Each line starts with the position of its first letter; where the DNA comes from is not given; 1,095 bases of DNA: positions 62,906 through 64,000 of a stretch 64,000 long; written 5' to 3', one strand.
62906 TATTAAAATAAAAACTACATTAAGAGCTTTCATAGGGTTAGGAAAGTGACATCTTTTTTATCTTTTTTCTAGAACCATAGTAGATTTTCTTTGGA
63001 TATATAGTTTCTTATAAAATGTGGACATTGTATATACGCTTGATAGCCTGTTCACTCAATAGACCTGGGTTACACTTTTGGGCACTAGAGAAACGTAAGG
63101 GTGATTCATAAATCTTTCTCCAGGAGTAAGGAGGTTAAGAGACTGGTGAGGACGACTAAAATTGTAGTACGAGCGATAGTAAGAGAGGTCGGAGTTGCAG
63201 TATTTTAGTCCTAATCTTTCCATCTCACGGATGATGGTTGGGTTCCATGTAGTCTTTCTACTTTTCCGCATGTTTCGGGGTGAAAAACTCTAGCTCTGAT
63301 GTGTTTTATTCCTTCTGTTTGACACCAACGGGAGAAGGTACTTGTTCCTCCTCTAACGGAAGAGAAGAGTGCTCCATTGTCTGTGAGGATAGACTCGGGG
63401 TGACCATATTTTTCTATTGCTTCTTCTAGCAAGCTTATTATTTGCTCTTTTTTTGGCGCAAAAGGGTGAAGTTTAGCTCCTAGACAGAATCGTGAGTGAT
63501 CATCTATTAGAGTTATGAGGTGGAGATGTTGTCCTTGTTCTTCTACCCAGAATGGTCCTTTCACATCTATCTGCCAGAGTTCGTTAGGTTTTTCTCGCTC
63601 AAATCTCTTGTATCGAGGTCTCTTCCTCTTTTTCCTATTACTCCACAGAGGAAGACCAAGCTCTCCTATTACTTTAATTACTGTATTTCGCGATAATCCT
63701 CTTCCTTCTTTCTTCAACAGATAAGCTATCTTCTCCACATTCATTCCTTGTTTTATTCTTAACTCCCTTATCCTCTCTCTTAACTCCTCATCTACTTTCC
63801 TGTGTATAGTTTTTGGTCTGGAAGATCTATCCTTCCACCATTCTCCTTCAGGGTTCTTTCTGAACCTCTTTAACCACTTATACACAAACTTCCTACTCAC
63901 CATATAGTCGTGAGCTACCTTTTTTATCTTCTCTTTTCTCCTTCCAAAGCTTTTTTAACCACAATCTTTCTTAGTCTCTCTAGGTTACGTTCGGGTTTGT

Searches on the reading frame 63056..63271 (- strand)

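Call 75: search_protein_families(library=pfam, proteins=[window:63056-63271:-], max_evalue=0.1)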
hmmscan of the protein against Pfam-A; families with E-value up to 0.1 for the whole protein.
window:63056-63271:- (71 aa): 1 family
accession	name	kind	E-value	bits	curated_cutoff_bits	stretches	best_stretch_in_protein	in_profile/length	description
PF13683.12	rve_3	-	0.0001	22.4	26.5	1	23-50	40-67/67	Integrase core domain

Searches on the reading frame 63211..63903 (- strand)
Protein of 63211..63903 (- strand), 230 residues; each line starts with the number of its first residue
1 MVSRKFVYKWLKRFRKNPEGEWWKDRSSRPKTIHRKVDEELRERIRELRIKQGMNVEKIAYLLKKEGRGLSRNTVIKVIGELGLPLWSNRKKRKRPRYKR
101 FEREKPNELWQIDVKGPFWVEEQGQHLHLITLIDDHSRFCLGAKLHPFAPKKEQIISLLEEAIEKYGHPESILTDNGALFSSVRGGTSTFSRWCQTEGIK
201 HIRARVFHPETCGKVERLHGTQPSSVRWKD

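Call 55: search_protein_families(library=pfam, proteins=[window:63211-63903:-], max_evalue=0.001)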
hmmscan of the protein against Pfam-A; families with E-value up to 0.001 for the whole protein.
window:63211-63903:- (230 aa): 2 families
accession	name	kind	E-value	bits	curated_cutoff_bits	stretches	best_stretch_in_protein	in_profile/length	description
PF00665.32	rve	-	6.7e-18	65.3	32.6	1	104-209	2-102/102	Integrase core domain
PF13565.12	HTH_32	-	8.1e-09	36.4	33.7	1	7-77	2-71/73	Homeodomain-like domain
